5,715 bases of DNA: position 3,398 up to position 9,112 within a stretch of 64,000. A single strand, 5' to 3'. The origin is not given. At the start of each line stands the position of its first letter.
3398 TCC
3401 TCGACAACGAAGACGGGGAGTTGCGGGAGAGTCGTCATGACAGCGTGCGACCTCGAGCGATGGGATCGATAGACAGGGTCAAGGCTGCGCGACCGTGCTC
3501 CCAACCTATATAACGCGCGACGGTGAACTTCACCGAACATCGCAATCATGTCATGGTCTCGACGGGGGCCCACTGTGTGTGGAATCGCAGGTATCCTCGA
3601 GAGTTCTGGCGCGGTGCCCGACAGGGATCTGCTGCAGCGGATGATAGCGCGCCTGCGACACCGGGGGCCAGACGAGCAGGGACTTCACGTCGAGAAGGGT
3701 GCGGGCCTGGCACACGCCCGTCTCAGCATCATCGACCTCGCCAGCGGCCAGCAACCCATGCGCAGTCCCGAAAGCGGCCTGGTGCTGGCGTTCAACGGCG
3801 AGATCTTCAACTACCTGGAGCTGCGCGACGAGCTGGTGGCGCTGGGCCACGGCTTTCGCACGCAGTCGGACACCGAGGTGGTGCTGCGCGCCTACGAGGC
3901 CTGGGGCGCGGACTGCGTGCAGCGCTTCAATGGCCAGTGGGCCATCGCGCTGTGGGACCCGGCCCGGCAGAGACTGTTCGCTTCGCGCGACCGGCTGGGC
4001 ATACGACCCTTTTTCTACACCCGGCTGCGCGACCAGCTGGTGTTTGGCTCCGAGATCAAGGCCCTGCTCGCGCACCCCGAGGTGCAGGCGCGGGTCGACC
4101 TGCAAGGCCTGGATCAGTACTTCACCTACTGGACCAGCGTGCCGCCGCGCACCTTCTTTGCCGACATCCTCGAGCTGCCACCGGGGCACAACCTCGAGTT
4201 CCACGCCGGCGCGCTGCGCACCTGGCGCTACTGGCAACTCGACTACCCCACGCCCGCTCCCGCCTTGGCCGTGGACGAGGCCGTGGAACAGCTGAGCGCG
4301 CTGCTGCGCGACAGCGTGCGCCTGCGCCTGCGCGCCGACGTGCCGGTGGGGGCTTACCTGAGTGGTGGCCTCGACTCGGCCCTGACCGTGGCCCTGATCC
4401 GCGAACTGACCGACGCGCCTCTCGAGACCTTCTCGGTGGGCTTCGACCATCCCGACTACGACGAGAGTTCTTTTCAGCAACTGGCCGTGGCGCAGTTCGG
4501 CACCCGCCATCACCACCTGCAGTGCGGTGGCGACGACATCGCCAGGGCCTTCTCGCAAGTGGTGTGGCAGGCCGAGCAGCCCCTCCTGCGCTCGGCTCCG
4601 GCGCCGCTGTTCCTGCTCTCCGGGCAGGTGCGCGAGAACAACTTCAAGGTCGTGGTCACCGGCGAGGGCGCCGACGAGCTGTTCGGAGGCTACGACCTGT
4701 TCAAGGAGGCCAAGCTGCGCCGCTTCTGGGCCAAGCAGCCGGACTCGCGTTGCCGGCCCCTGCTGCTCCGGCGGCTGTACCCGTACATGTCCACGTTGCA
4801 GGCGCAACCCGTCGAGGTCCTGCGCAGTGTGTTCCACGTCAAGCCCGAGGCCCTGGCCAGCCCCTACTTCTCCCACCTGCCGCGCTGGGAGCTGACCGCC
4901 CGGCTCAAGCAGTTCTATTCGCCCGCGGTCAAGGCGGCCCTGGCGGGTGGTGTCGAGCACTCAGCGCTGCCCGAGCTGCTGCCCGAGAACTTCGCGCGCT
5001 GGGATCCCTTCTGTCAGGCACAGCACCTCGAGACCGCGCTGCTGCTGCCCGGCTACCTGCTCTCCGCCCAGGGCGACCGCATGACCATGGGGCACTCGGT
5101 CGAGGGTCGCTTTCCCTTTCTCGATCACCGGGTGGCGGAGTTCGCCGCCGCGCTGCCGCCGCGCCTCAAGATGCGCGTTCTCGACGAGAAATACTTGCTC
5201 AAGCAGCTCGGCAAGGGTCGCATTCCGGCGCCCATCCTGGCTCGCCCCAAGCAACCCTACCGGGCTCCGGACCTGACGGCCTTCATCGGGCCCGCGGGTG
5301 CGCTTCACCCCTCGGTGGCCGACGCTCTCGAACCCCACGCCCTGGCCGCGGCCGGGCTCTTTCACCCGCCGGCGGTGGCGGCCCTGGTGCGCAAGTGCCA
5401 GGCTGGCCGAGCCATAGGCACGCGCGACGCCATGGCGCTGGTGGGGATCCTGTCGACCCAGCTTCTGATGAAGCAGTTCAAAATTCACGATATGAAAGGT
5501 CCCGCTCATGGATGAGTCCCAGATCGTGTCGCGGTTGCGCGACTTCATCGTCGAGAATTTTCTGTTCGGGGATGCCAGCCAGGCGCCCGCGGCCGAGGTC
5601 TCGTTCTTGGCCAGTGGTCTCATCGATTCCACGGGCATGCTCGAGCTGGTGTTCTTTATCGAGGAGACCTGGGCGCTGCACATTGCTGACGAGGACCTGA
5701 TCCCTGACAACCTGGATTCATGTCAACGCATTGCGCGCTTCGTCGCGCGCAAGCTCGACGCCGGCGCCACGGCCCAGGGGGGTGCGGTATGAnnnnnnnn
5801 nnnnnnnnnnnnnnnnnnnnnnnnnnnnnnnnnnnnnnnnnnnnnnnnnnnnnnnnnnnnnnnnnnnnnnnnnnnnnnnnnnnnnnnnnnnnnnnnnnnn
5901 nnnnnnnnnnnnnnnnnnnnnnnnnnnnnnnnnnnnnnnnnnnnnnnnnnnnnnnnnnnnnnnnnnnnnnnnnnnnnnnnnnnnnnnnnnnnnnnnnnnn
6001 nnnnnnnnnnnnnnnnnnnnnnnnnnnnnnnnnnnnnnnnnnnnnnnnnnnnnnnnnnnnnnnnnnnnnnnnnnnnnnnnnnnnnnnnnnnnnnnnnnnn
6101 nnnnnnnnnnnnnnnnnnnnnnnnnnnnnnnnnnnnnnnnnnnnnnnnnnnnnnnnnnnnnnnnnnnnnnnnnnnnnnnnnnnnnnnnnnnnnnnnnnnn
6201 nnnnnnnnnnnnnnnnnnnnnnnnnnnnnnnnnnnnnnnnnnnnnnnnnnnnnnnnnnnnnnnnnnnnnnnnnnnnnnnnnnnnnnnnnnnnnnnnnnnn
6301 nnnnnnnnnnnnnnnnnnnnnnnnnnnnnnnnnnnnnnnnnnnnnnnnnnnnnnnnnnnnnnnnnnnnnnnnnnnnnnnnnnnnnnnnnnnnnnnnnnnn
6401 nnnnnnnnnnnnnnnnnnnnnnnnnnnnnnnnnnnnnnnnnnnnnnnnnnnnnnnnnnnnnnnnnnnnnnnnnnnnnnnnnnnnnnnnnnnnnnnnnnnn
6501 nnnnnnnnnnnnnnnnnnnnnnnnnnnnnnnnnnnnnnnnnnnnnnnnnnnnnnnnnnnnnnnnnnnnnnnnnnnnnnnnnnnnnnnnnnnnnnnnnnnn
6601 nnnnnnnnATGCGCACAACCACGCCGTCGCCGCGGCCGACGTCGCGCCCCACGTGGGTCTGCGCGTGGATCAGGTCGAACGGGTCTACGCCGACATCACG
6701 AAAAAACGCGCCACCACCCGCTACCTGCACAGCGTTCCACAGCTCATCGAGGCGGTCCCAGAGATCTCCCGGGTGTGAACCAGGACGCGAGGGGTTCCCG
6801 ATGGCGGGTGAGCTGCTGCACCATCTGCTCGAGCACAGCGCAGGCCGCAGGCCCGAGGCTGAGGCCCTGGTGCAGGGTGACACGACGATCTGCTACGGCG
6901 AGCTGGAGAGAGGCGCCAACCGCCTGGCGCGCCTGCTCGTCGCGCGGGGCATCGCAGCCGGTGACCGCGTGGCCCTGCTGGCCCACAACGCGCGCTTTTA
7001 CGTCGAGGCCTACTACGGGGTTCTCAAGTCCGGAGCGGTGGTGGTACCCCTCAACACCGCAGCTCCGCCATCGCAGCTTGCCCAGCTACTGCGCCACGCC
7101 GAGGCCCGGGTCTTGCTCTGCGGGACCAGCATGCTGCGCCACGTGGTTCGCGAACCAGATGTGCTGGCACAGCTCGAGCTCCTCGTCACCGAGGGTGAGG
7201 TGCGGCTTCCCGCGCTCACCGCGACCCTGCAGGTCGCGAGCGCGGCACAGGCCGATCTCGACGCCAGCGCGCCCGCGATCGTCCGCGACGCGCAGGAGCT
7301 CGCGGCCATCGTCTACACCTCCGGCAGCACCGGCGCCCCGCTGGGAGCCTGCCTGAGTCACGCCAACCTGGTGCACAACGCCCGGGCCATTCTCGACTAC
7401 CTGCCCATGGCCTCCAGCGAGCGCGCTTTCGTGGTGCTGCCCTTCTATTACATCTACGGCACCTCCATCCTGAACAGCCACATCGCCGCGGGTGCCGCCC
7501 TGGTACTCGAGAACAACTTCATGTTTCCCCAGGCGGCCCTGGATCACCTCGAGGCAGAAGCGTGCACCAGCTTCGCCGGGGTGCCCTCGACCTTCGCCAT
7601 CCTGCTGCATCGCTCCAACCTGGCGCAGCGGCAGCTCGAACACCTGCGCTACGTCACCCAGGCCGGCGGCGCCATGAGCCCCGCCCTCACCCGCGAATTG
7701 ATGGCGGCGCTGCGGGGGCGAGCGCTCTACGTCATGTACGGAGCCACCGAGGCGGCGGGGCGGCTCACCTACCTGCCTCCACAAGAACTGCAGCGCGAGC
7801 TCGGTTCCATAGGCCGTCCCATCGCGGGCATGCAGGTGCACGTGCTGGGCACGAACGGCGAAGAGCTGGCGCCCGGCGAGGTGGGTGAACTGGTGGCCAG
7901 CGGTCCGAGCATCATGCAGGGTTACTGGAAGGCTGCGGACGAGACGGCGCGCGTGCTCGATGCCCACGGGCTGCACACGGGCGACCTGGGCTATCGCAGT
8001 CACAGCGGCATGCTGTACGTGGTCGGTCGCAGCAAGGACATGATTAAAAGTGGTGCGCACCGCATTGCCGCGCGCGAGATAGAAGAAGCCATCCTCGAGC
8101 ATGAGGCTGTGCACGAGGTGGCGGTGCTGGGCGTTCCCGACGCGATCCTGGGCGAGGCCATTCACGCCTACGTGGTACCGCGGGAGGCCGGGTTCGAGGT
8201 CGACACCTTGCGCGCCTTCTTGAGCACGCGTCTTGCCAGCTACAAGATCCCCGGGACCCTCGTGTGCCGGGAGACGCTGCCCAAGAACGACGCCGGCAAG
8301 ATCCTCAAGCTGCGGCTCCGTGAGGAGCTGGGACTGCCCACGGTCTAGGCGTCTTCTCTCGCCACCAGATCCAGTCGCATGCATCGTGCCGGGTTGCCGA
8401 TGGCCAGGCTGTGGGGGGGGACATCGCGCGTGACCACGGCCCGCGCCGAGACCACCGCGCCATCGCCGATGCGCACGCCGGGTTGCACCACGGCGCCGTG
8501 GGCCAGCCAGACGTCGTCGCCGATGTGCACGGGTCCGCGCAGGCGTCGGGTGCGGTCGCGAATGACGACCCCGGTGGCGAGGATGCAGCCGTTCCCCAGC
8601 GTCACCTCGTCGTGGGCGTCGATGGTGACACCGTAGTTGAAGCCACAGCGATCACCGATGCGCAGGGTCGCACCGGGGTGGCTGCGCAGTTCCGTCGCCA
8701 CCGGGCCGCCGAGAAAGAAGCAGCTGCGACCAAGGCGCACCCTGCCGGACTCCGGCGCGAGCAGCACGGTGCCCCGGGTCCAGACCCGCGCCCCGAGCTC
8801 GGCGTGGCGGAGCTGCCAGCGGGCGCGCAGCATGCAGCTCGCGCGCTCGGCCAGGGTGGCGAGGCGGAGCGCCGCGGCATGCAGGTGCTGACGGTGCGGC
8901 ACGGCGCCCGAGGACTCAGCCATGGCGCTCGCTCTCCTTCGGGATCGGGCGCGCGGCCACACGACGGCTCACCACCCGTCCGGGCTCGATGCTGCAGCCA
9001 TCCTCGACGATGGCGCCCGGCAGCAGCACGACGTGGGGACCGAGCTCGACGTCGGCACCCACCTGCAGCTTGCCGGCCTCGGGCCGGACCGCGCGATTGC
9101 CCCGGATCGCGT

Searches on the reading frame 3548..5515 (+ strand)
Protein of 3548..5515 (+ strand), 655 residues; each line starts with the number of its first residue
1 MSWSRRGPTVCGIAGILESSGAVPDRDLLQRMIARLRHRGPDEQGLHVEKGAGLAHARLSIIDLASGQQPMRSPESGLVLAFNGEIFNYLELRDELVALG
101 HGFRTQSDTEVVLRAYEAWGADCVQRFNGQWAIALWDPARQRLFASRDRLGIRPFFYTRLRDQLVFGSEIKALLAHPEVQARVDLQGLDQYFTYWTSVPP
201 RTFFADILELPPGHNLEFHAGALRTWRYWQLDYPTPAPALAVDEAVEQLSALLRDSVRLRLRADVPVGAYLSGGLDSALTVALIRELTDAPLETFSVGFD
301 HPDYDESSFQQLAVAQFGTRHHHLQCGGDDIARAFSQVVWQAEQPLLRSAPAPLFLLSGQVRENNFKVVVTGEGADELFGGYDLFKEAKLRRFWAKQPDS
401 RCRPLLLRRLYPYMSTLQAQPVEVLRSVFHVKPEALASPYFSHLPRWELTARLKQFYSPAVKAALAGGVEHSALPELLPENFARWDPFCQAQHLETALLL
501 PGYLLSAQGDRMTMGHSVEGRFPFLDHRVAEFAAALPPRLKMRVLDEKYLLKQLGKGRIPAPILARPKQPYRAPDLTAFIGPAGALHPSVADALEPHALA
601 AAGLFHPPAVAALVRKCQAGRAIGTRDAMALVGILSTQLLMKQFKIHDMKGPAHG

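Call 5: search_protein_families(library=pfam, proteins=[window:3548-5515:+], max_evalue=0.01)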
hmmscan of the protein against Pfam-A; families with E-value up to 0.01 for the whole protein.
window:3548-5515:+ (655 aa): 3 families
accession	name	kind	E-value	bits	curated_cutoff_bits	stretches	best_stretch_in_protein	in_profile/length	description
PF00733.27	Asn_synthase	-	2.9e-89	300.6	21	1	249-638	2-350/354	Asparagine synthase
PF13537.11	GATase_7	-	5.8e-45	152.7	25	1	56-175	1-123/123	Glutamine amidotransferase domain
PF13522.11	GATase_6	-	9.1e-41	139.4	27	1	41-169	1-130/130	Glutamine amidotransferase domain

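Call 7: search_protein_families(library=ncbifam, proteins=[window:3548-5515:+], max_evalue=0.01)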
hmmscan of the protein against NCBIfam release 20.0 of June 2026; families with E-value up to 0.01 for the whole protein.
window:3548-5515:+ (655 aa): 9 families
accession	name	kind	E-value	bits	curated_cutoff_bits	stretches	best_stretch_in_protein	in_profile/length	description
TIGR01536.1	asn_synth_AEB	equivalog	1.3e-153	512.7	267.1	1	11-571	1-517/517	asparagine synthase (glutamine-hydrolyzing)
TIGR03108.1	eps_aminotran_1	hypoth_equivalog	1.4e-139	466.7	816.9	1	10-622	1-609/628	XrtA/PEP-CTERM system amidotransferase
TIGR03104.1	trio_amidotrans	equivalog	2e-120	402.8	570.1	2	10-385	1-383/589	N-acetylglutaminylglutamine amidotransferase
NF006949.0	PRK09431.1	equivalog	4.2e-90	302.9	499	3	11-176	2-168/554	asparagine synthase B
NF033535.1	lass_lactam_cya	exception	4.2e-78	263.5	525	2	11-395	2-393/668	lasso peptide isopeptide bond-forming cyclase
NF033561.1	macrolact_Ik_Al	subfamily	5.2e-15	55.1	300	1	96-345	50-295/561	albusnodin/ikarugamycin family macrolactam cyclase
TIGR01134.1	purF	equivalog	2e-11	44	350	1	49-174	63-200/432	amidophosphoribosyltransferase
NF001484.0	PRK00331.1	subfamily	6.3e-07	28.1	381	1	69-175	86-200/601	isomerizing glutamine--fructose-6-phosphate transaminase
TIGR01135.1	glmS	equivalog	7.5e-07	28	418.05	1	70-176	86-200/607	glutamine--fructose-6-phosphate transaminase (isomerizing)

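Call 51: search_solved_structures(query=window:3575-5512:+, max_evalue=1e-10)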
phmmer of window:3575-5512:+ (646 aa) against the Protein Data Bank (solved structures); distinct sequences matched with E-value up to 1e-10: 5.
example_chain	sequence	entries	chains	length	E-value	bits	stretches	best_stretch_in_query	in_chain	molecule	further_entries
7ylz_A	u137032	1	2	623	1.6e-75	258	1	1-385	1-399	hydroxyamidotransferase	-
1ct9_A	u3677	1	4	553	6.5e-45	156.9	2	21-165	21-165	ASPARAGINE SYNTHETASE B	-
6gq3_A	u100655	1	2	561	7.1e-39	136.9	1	1-383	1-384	Asparagine synthetase [glutamine-hydrolyzing]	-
8sue_A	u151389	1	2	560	1.6e-38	135.8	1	25-383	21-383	Asparagine synthetase [glutamine-hydrolyzing]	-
9b6c_A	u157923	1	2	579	2.3e-37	132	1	25-383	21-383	Asparagine synthetase [glutamine-hydrolyzing]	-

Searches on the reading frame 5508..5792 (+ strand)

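Call 5: search_protein_families(library=pfam, proteins=[window:5508-5792:+], max_evalue=0.01)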
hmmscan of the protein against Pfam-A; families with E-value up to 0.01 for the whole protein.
window:5508-5792:+ (94 aa): 1 family
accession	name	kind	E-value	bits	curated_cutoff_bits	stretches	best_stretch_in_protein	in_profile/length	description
PF02412.23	TSP_3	-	0.00089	19.3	25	1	61-76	17-32/36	Thrombospondin type 3 repeat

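Call 7: search_protein_families(library=ncbifam, proteins=[window:5508-5792:+], max_evalue=0.01)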
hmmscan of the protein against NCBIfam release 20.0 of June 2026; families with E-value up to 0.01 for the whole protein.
window:5508-5792:+ (94 aa): 9 families
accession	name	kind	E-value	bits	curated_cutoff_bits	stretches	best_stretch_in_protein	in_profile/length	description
NF052616.1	ACP_for_OlsHI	equivalog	2.5e-11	43.8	130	1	5-84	3-82/83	ornithine lipid biosynthesis acyl carrier protein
NF058660.1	cispen_ACP_AmcB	equivalog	2.9e-07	30.6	80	1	39-82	35-78/80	cispentacin biosynthesis acyl carrier protein AmcB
NF040636.1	AcpM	exception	0.00043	20.2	146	1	3-78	3-74/93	meromycolate extension acyl carrier protein AcpM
NF002147.0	PRK00982.1-1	equivalog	0.00098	18.9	84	1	3-79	5-77/83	acyl carrier protein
NF002148.0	PRK00982.1-2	subfamily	0.0017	18.1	71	1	4-77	3-72/79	acyl carrier protein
NF002149.0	PRK00982.1-3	equivalog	0.002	18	106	1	5-76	3-70/78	acyl carrier protein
NF002150.0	PRK00982.1-4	subfamily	0.0034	17.6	66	1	1-82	1-78/80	acyl carrier protein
TIGR00517.1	acyl_carrier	equivalog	0.0038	17.1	70.45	1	5-79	3-73/77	acyl carrier protein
NF005798.0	PRK07639.1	equivalog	0.0042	17.5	100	1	38-81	37-80/91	petrobactin biosynthesis protein AsbD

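Call 60: search_protein_families(library=pfam, proteins=[window:5508-5792:+], max_evalue=10)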
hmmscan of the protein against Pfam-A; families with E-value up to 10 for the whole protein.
window:5508-5792:+ (94 aa): 2 families
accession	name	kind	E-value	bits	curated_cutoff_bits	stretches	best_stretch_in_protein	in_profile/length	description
PF02412.23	TSP_3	-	0.00089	19.3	25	1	61-76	17-32/36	Thrombospondin type 3 repeat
PF14573.12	PP-binding_2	-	0.091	13.4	32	1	37-81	44-86/96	Acyl-carrier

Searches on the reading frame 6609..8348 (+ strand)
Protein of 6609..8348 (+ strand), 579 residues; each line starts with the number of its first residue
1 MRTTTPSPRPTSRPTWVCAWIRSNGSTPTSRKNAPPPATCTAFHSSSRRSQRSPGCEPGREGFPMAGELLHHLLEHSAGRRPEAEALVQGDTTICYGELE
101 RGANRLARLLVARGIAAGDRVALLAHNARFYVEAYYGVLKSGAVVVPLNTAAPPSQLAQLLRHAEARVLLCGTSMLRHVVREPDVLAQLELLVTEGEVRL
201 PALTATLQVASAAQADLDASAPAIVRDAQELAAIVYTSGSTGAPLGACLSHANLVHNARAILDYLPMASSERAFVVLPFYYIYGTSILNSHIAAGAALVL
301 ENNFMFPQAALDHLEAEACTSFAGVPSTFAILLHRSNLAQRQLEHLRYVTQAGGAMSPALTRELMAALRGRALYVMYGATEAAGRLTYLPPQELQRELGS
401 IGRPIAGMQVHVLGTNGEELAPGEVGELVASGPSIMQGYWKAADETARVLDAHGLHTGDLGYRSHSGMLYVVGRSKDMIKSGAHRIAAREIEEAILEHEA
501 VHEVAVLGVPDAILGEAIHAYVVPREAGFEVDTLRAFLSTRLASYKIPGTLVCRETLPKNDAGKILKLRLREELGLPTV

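Call 5: search_protein_families(library=pfam, proteins=[window:6609-8348:+], max_evalue=0.01)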
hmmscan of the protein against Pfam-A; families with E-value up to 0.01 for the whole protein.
window:6609-8348:+ (579 aa): 2 families
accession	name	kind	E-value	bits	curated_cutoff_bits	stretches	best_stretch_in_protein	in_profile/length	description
PF00501.34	AMP-binding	-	5e-81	272.9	29.9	1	74-440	1-384/384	AMP-binding enzyme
PF13193.12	AMP-binding_C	-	6.6e-17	62.7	24.5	1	490-564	1-76/76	AMP-binding enzyme C-terminal domain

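Call 7: search_protein_families(library=ncbifam, proteins=[window:6609-8348:+], max_evalue=0.01)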
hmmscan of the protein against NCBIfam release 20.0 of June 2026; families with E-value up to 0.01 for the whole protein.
window:6609-8348:+ (579 aa): 106 families (the best 25 are shown)
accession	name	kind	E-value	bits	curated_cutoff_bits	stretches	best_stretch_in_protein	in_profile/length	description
NF004837.0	PRK06187.1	subfamily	3.8e-118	395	476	1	69-574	9-522/531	long-chain-fatty-acid--CoA ligase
NF006182.0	PRK08316.1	subfamily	2.4e-103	346.4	663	1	69-574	12-517/523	fatty acyl-CoA synthetase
TIGR03098.1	ligase_PEP_1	hypoth_equivalog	2.6e-103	346.2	592.35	1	69-571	1-515/517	acyl-CoA ligase (AMP-forming), exosortase A system-associated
NF005676.0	PRK07470.1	equivalog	2.8e-86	290.3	774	1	70-574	22-529/544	acyl-CoA synthetase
NF009233.0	PRK12583.1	subfamily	4.1e-85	286.3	832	1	62-572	12-548/558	fatty acid CoA ligase family protein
NF005702.0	PRK07514.1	subfamily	4.7e-84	282.5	558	1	72-573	7-499/506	malonyl-CoA synthase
NF005801.1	PRK07656.1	equivalog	8.4e-83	278.7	657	1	73-571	6-500/500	FadD3 family acyl-CoA ligase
NF005857.1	PRK07786.1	exception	2.2e-76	257.4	733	1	75-574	16-512/513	fatty-acid--CoA ligase FadD5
NF004797.0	PRK06145.1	equivalog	1.6e-75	254.4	850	1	75-574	9-495/499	acyl-CoA synthetase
NF006181.0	PRK08314.1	subfamily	1.6e-75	254.4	705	1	69-572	25-552/563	long-chain-fatty-acid--CoA ligase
NF005307.0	PRK06839.1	equivalog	3.9e-75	253.4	748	1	74-572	8-491/496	o-succinylbenzoate--CoA ligase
NF004511.1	PRK05852.1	equivalog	3.6e-73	246.9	650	1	70-571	1-501/505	FadD7 family fatty acid--CoA ligase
NF004808.0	PRK06155.1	equivalog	6e-72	242.6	722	1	60-573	13-521/542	ATP-dependent acyl-CoA ligase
NF002966.0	PRK03640.1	equivalog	7.4e-72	242.5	556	1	73-573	7-479/483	o-succinylbenzoate--CoA ligase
NF004758.0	PRK06087.1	equivalog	1.5e-71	241.5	736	1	80-574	36-535/548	medium-chain fatty-acid--CoA ligase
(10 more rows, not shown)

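Call 50: search_solved_structures(query=window:6801-8345:+, max_evalue=1e-30)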
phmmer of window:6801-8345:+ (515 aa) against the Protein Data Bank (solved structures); distinct sequences matched with E-value up to 1e-30: 100 (the best 60 are shown).
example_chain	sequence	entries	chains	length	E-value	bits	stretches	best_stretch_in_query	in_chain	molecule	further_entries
8weu_A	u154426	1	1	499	4.7e-66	226.7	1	15-512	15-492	Fatty-acyl-CoA synthase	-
8wev_A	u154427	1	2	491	1.7e-65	224.9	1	15-510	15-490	Feruloyl-CoA Synthetase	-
4gxq_A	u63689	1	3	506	2.9e-62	214.2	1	26-508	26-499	Malonyl CoA synthetase, Benzoate-CoA ligase Chimeric protein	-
4fuq_A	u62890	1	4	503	3.1e-61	210.8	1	26-508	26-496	Malonyl CoA synthetase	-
6mfy_A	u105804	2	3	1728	8e-61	209.5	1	4-508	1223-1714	Linear gramicidin synthase subunit A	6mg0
8r2q_A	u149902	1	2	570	8.1e-61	209.4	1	10-511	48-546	Probable fatty-acid-CoA ligase FadD5 (Fatty-acid-CoA synthetase) (Fatty-acid-CoA synthase)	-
6mfz_A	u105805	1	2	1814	1.1e-60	209.1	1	4-508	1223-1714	Linear gramicidin synthase subunit A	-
9be3_A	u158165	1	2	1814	1.1e-60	209.1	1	4-508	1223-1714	Linear gramicidin synthase subunit A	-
9be4_A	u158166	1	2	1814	1.1e-60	209.1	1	4-508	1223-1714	Linear gramicidin synthase subunit A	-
9meh_A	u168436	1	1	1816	1.1e-60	209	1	4-508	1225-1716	Linear gramicidin synthase subunit A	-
4fut_A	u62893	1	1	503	2.2e-60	208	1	26-508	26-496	Malonyl CoA synthetase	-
4gxr_A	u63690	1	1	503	4.2e-60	207.1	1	26-508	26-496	Malonyl CoA synthetase, Benzoate-CoA ligase Chimeric protein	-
5ie0_A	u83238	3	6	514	3.5e-54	187.6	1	4-503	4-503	Oxalate--CoA ligase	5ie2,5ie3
8xjz_C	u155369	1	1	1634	5e-54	187.1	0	6-501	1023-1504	Peptide synthetase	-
3r44_A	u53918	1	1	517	8.6e-54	186.3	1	12-510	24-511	fatty acyl CoA synthetase FADD13 (FATTY-ACYL-CoA SYNTHETASE)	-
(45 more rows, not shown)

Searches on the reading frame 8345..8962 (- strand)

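Call 5: search_protein_families(library=pfam, proteins=[window:8345-8962:-], max_evalue=0.01)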
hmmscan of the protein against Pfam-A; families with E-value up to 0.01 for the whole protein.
window:8345-8962:- (205 aa): 3 families
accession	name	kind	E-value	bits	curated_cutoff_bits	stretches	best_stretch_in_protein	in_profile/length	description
PF00132.30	Hexapep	-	4.6e-13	48.7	27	1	145-179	2-36/36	Bacterial transferase hexapeptide (six repeats)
PF14602.12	Hexapep_2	-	9.5e-08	32.1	27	1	144-179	1-34/34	Hexapeptide repeat of succinyl-transferase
PF25084.1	LbH_EIF2B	-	0.0002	21.7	54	0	146-181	5-40/105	EIF2B subunit epsilon LbH domain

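Call 7: search_protein_families(library=ncbifam, proteins=[window:8345-8962:-], max_evalue=0.01)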
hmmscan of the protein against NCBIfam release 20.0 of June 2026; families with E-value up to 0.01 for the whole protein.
window:8345-8962:- (205 aa): 44 families (the best 25 are shown)
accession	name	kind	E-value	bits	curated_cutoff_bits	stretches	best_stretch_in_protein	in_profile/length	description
TIGR03308.1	phn_thr-fam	hypoth_equivalog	4.8e-19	69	201.65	1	138-196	102-160/204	phosphonate metabolim protein, transferase hexapeptide repeat family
NF000311.1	Vat_ABCDEFH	equivalog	2.7e-17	63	300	1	141-196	107-162/201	Vat family streptogramin A O-acetyltransferase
TIGR03570.1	NeuD_NnaD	subfamily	2.8e-17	63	160.8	1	98-193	116-202/202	NeuD/PglB/VioB family sugar acetyltransferase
NF007499.0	PRK10092.1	equivalog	2.7e-15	56.6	314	1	109-196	83-181/183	maltose O-acetyltransferase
NF007240.0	PRK09677.1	equivalog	3.3e-15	56.1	243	1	144-197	130-183/192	putative lipopolysaccharide biosynthesis O-acetyl transferase WbbJ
NF007797.0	PRK10502.1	subfamily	3.7e-15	56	192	1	100-196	73-177/183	WcaF family extracellular polysaccharide biosynthesis acetyltransferase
NF000147.1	stregram_VatF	exception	4.9e-15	55.6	400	1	141-196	117-172/221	streptogramin A O-acetyltransferase Vat(F)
NF033468.1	stregram_VatI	exception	1.7e-14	54.1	415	1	141-196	109-164/208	streptogramin A O-acetyltransferase Vat(I)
NF058585.1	HptprglPActTf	PfamEq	2.2e-14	53.4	300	1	124-196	89-158/172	heptaprenylglyceryl phosphate O-acetyltransferase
NF000490.1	chloram_CatB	equivalog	2.2e-14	53.3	350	1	143-197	109-163/210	type B chloramphenicol O-acetyltransferase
NF041874.1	EPS_EpsC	equivalog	2.3e-14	53.5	150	1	95-196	65-165/168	serine O-acetyltransferase EpsC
NF007076.0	PRK09527.1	equivalog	7.8e-14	51.6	347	1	97-196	73-183/203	galactoside O-acetyltransferase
NF000101.1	stregram_VatA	exception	1.1e-13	51.3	450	1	140-196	114-170/219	streptogramin A O-acetyltransferase Vat(A)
NF000097.1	stregram_VatC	exception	3.5e-13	49.9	425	1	141-198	115-172/212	streptogramin A O-acetyltransferase Vat(C)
NF000111.1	stregram_VatD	exception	3.5e-13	49.8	400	1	141-195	110-164/209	streptogramin A O-acetyltransferase Vat(D)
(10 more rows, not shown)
